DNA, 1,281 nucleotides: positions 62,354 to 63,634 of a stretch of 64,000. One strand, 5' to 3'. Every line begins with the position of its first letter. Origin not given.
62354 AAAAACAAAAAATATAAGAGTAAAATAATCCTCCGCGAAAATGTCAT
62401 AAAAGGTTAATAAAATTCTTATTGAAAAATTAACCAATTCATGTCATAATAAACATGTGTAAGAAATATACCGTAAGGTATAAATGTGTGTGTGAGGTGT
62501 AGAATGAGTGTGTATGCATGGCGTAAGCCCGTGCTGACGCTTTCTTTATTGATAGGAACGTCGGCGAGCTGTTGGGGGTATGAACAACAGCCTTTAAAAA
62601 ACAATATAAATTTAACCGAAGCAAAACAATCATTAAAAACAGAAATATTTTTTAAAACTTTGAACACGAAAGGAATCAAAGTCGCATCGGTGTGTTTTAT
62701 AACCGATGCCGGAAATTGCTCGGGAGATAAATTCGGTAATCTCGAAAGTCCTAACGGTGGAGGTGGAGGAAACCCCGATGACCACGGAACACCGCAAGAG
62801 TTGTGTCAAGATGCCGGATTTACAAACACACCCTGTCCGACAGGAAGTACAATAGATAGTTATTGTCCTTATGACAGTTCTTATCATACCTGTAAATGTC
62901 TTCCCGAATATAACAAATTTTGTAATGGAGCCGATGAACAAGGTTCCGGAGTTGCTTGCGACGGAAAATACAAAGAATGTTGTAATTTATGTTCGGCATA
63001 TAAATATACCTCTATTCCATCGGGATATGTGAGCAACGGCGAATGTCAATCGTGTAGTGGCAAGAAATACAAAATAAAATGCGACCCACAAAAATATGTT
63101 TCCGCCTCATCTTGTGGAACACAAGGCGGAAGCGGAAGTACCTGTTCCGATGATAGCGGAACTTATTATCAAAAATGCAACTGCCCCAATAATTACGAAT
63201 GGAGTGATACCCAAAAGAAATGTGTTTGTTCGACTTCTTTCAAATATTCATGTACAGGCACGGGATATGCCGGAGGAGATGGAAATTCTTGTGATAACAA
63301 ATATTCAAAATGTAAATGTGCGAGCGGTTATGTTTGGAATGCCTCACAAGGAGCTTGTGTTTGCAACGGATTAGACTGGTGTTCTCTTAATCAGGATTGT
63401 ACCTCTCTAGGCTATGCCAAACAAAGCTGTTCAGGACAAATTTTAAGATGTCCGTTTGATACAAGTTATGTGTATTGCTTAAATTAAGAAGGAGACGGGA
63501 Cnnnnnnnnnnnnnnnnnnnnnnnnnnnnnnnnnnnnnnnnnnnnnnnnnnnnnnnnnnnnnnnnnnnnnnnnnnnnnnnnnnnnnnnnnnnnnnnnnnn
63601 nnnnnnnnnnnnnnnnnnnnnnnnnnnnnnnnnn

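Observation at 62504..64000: Cys-rich cassette 3 downstream of hflX, with a Gly-Ser-linked short form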

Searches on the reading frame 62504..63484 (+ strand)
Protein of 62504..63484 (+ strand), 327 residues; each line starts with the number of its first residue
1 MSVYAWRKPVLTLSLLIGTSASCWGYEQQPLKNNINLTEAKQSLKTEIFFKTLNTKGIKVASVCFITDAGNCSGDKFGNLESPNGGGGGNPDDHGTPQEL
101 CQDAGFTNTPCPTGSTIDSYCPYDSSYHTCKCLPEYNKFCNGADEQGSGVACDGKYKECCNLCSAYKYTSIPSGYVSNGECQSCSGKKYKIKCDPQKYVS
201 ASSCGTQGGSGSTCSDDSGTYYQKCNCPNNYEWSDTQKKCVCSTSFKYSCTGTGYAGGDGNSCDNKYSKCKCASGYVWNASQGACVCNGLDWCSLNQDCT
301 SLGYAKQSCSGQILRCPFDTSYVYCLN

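Call 8: search_protein_families(library=pfam, proteins=[window:62504-63484:+], max_evalue=1)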
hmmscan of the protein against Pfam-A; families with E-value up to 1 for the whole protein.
window:62504-63484:+ (327 aa): 1 family
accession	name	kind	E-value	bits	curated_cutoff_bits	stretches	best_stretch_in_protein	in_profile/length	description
PF09092.17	Lyase_N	-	0.24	11.6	26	1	21-71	71-122/166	Lyase, N terminal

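Call 9: search_protein_families(library=ncbifam, proteins=[window:62504-63484:+], max_evalue=1)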
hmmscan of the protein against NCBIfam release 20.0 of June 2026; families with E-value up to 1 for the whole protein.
window:62504-63484:+ (327 aa): 0 families

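Call 10: find_encoding_contigs(protein=window:62504-63484:+, flank=10000, max_places=6)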
Protein window:62504-63484:+ (327 aa): 2 contigs read that carry it; 1 place shown.
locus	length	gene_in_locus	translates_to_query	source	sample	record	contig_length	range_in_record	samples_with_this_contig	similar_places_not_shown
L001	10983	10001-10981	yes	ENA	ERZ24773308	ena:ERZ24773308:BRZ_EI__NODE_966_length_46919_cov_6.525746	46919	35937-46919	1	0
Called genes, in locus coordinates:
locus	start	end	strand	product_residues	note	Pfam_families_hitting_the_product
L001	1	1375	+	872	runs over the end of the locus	PF00171:Aldedh, PF00465:Fe-ADH, PF13685:Fe-ADH_2 (weak), PF25137:ADH_Fe_C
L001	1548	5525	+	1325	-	-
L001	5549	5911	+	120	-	-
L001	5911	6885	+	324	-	PF01207:Dus, PF04131:NanE (faint)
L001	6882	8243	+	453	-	PF02254:TrkA_N, PF02080:TrkA_C, PF02254:TrkA_N, PF02080:TrkA_C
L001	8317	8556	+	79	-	PF17209:Hfq, PF21979:Hfq_1 (weak)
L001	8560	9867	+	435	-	PF13167:GTP-bdg_N, PF16360:GTP-bdg_M, PF01926:MMR_HSR1, PF19275:HflX_C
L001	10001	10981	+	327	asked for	?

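Call 11: find_homologous_proteins(query=window:62504-63484:+)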
Query window:62504-63484:+ (327 aa): 135 proteins with E <= 0.001 among 692 candidates; the best 120 are listed.
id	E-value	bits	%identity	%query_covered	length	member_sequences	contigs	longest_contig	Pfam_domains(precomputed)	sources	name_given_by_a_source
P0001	7.7e-182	623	74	90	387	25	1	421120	-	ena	-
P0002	4.7e-179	613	72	87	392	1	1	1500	-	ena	-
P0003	7.6e-168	576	69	86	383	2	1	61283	-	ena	-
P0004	6.3e-159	547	97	74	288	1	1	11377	-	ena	-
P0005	2.4e-158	545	82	89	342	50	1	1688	-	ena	-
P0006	5.5e-157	541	65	90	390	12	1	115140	-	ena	-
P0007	8.9e-139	481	74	85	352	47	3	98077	-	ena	-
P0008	4.8e-135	469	69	89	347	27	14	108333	-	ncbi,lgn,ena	-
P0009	3.9e-134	466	72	85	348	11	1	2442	-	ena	-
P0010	1.6e-130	454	69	87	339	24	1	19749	-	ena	-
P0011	2.0e-130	453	69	86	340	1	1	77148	-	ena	-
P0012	8.2e-127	442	64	91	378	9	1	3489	-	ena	-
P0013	8.5e-123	428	67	90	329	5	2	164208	-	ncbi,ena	-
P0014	1.3e-121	424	63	92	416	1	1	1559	-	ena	-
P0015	7.4e-121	422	62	92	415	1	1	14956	-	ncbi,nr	ncbi:MAG: hypothetical protein Q4F75_04090 [Pseudomonadota bacterium]|nr:hypothetical protein [Pseud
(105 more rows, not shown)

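Call 26: find_related_loci(query=A1, collection=genome_contigs, flank=6000)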
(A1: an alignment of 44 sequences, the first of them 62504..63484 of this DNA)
Query A1 (327 aa) in genome_contigs; peptide patterns used: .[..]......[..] (x = any residue, [..] = any of these).
95 stretches matched a pattern; 91 encode a relative of the query (tblastn E <= 1e-3); the best 80 are kept; 79 distinct loci.
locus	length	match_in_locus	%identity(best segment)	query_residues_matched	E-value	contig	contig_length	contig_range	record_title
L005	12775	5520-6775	62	27-327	1e-124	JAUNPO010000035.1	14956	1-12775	MAG: Pseudomonadota bacterium isolate S36M_St_32 NODE_2389_length_14956_cov_6.860748, whole genome shotgun sequence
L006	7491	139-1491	57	10-326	2e-122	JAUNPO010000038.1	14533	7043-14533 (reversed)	MAG: Pseudomonadota bacterium isolate S36M_St_32 NODE_2499_length_14533_cov_9.026454, whole genome shotgun sequence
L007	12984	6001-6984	56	1-326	5e-119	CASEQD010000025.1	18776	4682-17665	uncultured proteobacterium isolate A106_L4_349349_idba_bin.46 genome assembly, contig: A106_L4_349349_idba_bin.46.fa_sca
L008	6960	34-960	58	28-326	1e-111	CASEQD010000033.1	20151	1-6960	uncultured proteobacterium isolate A106_L4_349349_idba_bin.46 genome assembly, contig: A106_L4_349349_idba_bin.46.fa_sca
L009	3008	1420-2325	59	27-327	2e-113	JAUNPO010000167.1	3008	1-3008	MAG: Pseudomonadota bacterium isolate S36M_St_32 NODE_16077_length_3008_cov_4.937013, whole genome shotgun sequence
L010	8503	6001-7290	61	58-326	4e-94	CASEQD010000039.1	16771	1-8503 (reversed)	uncultured proteobacterium isolate A106_L4_349349_idba_bin.46 genome assembly, contig: A106_L4_349349_idba_bin.46.fa_sca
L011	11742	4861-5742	52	51-326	4e-92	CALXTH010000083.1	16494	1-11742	MAG: uncultured Alphaproteobacteria bacterium isolate E30__bin229 genome assembly, contig: E30__k127_4765238, whole geno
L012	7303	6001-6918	53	27-327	4e-90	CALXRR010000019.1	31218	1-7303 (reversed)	MAG: uncultured Alphaproteobacteria bacterium isolate BRZ_AG__bin71 genome assembly, contig: BRZ_AG__NODE_2258_length_31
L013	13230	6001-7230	46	1-327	1e-86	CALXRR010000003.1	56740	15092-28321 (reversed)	MAG: uncultured Alphaproteobacteria bacterium isolate BRZ_AG__bin71 genome assembly, contig: BRZ_AG__NODE_1038_length_56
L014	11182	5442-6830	52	39-325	4e-86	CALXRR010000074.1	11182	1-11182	MAG: uncultured Alphaproteobacteria bacterium isolate BRZ_AG__bin71 genome assembly, contig: BRZ_AG__NODE_8119_length_11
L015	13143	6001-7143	51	37-327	2e-84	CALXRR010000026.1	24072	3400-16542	MAG: uncultured Alphaproteobacteria bacterium isolate BRZ_AG__bin71 genome assembly, contig: BRZ_AG__NODE_3126_length_24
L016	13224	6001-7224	51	49-327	2e-83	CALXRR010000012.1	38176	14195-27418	MAG: uncultured Alphaproteobacteria bacterium isolate BRZ_AG__bin71 genome assembly, contig: BRZ_AG__NODE_1759_length_38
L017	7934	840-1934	53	55-327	2e-83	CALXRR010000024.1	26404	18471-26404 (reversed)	MAG: uncultured Alphaproteobacteria bacterium isolate BRZ_AG__bin71 genome assembly, contig: BRZ_AG__NODE_2754_length_26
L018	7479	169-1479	49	59-327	1e-74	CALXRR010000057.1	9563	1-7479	MAG: uncultured Alphaproteobacteria bacterium isolate BRZ_AG__bin71 genome assembly, contig: BRZ_AG__NODE_9940_length_95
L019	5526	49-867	54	45-314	2e-71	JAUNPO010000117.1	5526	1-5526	MAG: Pseudomonadota bacterium isolate S36M_St_32 NODE_8087_length_5526_cov_7.045330, whole genome shotgun sequence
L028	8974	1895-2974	46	37-291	2e-56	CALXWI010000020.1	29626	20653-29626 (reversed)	MAG: uncultured Alphaproteobacteria bacterium isolate BRZ_ED__bin7 genome assembly, contig: BRZ_ED__NODE_1744_length_296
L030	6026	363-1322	38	12-286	4e-54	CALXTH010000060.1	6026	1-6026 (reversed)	MAG: uncultured Alphaproteobacteria bacterium isolate E30__bin229 genome assembly, contig: E30__k127_5742600, whole geno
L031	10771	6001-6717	44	59-288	5e-51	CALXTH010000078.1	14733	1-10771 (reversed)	MAG: uncultured Alphaproteobacteria bacterium isolate E30__bin229 genome assembly, contig: E30__k127_7760445, whole geno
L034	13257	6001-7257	38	60-324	7e-46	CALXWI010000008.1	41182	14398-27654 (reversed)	MAG: uncultured Alphaproteobacteria bacterium isolate BRZ_ED__bin7 genome assembly, contig: BRZ_ED__NODE_1087_length_411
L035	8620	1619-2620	38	37-324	2e-42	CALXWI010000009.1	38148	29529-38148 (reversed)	MAG: uncultured Alphaproteobacteria bacterium isolate BRZ_ED__bin7 genome assembly, contig: BRZ_ED__NODE_1212_length_381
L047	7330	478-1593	30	31-324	7e-21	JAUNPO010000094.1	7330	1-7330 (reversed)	MAG: Pseudomonadota bacterium isolate S36M_St_32 NODE_5863_length_7330_cov_6.518625, whole genome shotgun sequence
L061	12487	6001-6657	29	41-286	4e-15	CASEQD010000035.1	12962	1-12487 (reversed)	uncultured proteobacterium isolate A106_L4_349349_idba_bin.46 genome assembly, contig: A106_L4_349349_idba_bin.46.fa_sca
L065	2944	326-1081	30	47-270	1e-12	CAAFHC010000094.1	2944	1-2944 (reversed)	MAG TPA_asm: Alphaproteobacteria bacterium, isolate HGM16780, WGS project CAAFHC010000000 data, contig: SRS146812_64_k99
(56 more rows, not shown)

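Call 27: search_solved_structures(query=A1, max_evalue=10, show_alignments=2)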
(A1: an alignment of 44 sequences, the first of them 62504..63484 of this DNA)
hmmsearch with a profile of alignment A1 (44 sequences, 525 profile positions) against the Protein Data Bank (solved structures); distinct sequences matched with E-value up to 10: 0.

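Call 36: predict_structure(alignment_id=A2)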
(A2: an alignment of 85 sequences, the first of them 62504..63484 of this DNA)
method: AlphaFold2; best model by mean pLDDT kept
length: 327 residues; sequences in the alignment: 85
mean_pLDDT: 77.8   pTM: 0.49
mean pLDDT of the five models: 77.8, 77.6, 76.9, 76.3, 75.8
residues with pLDDT >= 90: 191; 70-90: 35; 50-70: 12; < 50: 89
segments of 3 or more residues with pLDDT < 50: 1-4, 6-90
pLDDT, mean of each block of 10 residues (from residue 1): 41 41 39 37 38 46 46 44 43 77 95 95 96 95 93 94 95 96 95 96 94 95 95 93 92 90 92 90 82 71 91 90 91
secondary structure, 60 per line:
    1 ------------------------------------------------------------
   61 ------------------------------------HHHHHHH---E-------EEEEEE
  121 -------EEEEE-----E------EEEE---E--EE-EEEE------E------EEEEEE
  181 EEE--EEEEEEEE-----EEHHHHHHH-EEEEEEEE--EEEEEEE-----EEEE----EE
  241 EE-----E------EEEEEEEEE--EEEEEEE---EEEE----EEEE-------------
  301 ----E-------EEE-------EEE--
elements in order: H97-103 E115-120 E128-132 E145-148 E158-161 E175-183 E186-193 H201-207 E209-216 E219-225 E231-234 E239-242 E255-263 E266-272 E276-279 E284-287 E313-315 E323-325

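Call 40: fold_search(model_id=the predicted structure, library=pdb)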
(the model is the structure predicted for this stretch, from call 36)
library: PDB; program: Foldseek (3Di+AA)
matches with E <= 10: 170; with E <= 0.001: 0
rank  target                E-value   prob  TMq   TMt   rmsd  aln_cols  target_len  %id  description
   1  1ncf_B                2.0e-02  0.35  0.14  0.26  18.8       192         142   19  A NEW PARADIGM FOR TUMOR NECROSIS FACTOR SIGNALLING (released 1995-12-07)
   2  4kgg_C                3.1e-02  0.77  0.20  0.32   7.8       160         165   16  Crystal structure of light mutant2 and dcr3 complex (released 2013-08-07)
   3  8em7_A                3.1e-02  0.18  0.13  0.02  28.6       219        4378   16  Cryo-EM structure of LRP2 at pH 5.2 (released 2023-02-08)
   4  9qaw_B                4.1e-02  0.23  0.15  0.02  20.2       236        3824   11  CryoEM structure of the human LRP2 receptor ectodomain in complex with LRPAP1 (released 2026-03-11)
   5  8jx8_B                6.7e-02  0.28  0.13  0.04  20.8       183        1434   17  rat megalin head (released 2024-06-19)
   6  1z1y_B                1.8e-01  0.08  0.09  0.12  19.7       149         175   13  Crystal structure of Methylated Pvs25, an ookinete protein from Plasmodium vivax (released 2005-12-06)
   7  4msv_B                1.9e-01  0.41  0.20  0.33   7.4       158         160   18  Crystal structure of FASL and DcR3 complex (released 2013-11-27)
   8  8jx8_A                1.9e-01  0.35  0.14  0.04   7.7        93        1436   17  rat megalin head (released 2024-06-19)
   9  8jxg_A                2.0e-01  0.14  0.16  0.06  24.1       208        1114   17  rat megalin RAP complex bodyB (released 2024-06-19)
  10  2uwi_A                2.3e-01  0.25  0.08  0.18  10.9        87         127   20  Structure of CrmE, a poxvirus TNF receptor (released 2007-07-10)
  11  3me2_R                2.6e-01  0.07  0.10  0.15  14.3       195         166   15  Crystal structure of mouse RANKL-RANK complex (released 2010-06-02)
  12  6mhr_C                2.9e-01  0.09  0.11  0.19  14.7       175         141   13  Structure of the human 4-1BB / Urelumab Fab complex (released 2018-11-21)
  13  8gye_D                3.1e-01  0.11  0.12  0.23  12.7       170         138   16  Crystal Structure of the 4-1BB in complex with ZG033 Fab (released 2023-09-27)
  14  6a3v_B                3.1e-01  0.10  0.11  0.22  21.1       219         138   16  Complex structure of human 4-1BB and 4-1BBL (released 2018-10-10)
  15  8oz3_C                3.3e-01  0.10  0.10  0.20  17.6       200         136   14  Crystal structure of scFv ATOR 1017 bound to human 4-1BB (released 2024-03-13)
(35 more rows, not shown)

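Call 50: search_protein_families(library=pfam, proteins=[L030:60-3419:+, L035:1358-4720:+, L034:5734-8529:+, L031:5776-8226:+, L028:1223-3364:+, L061:5728-7869:+, L065:2-2107:+, L013:5878-7818:+, L047:274-2223:+], max_evalue=0.01)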
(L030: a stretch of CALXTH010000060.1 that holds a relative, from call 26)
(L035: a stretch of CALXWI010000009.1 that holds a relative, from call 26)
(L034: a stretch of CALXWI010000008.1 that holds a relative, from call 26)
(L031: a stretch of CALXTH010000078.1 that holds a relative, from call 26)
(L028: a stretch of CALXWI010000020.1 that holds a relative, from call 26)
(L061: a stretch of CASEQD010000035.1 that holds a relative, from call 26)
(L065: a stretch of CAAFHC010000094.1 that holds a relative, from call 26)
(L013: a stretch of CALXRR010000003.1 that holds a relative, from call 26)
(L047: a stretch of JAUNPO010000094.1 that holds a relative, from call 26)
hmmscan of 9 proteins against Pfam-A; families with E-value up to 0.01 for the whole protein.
L030:60-3419:+ (1120 aa): 1 family
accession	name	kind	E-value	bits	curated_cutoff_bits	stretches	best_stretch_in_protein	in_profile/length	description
PF07603.17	Lcl_C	-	5.3e-07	30.4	34.9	1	1038-1110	32-105/117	Lcl C-terminal domain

L035:1358-4720:+ (1121 aa): 1 family
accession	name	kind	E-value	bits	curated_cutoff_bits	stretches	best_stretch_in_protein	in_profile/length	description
PF18278.7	RANK_CRD_2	-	0.00014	22.4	26.8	0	772-790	22-40/41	Receptor activator of the NF-KB cysteine-rich repeat domain 2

L034:5734-8529:+ (932 aa): 1 family
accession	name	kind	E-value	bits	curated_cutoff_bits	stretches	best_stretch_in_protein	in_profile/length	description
PF07603.17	Lcl_C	-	2.5e-12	47.6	34.9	2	549-642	20-116/117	Lcl C-terminal domain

L031:5776-8226:+ (817 aa): 0 families

L028:1223-3364:+ (714 aa): 1 family
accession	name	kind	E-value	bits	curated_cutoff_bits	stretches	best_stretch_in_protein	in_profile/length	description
PF07603.17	Lcl_C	-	0.0014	19.3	34.9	1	618-710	23-116/117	Lcl C-terminal domain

L061:5728-7869:+ (714 aa): 0 families

L065:2-2107:+ (702 aa): 0 families

L013:5878-7818:+ (647 aa): 1 family
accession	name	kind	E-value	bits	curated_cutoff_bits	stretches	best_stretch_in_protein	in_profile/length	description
PF07603.17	Lcl_C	-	0.0018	19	34.9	1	498-642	2-117/117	Lcl C-terminal domain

L047:274-2223:+ (650 aa): 0 families

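Call 63: search_protein_representatives(alignment_id=A2)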
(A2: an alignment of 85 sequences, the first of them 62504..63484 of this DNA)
Query: 85 sequences, 489 profile positions. Proteins with E-value up to 0.001 (for the whole library): 896; up to 1e-10: 409; up to 1e-30: 136. The best 150 are listed.
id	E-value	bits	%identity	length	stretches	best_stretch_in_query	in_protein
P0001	6.7e-170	582.9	-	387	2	10-310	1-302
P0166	4.1e-155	534.1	-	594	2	13-350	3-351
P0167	2.1e-152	525.2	-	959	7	10-308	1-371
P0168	2.2e-148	511.9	-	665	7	11-311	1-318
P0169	1.2e-146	506.1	-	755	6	10-309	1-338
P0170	3.6e-141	488.2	-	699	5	67-310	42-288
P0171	8.7e-139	480.3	-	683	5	11-311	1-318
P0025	5.9e-136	470.9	-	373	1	11-348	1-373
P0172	4.4e-131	454.9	-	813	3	10-310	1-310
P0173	2.7e-130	452.3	-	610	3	67-310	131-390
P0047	3.5e-126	438.7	-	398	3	67-311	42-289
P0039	1.7e-125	436.4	-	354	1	11-347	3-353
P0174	2.3e-123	429.4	-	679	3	40-350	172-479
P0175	7.2e-121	421.2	-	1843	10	263-465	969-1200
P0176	5.3e-119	415.0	-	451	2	84-350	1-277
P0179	4.2e-111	389.0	-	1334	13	244-468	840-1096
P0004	8.1e-96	338.6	-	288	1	51-265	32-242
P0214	1.2e-51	192.9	-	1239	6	249-449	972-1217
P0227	1.4e-44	169.6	-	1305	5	199-456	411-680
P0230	1.4e-43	166.2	-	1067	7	183-350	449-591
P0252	1.3e-36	143.3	-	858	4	255-432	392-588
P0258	1.7e-35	139.6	-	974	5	178-249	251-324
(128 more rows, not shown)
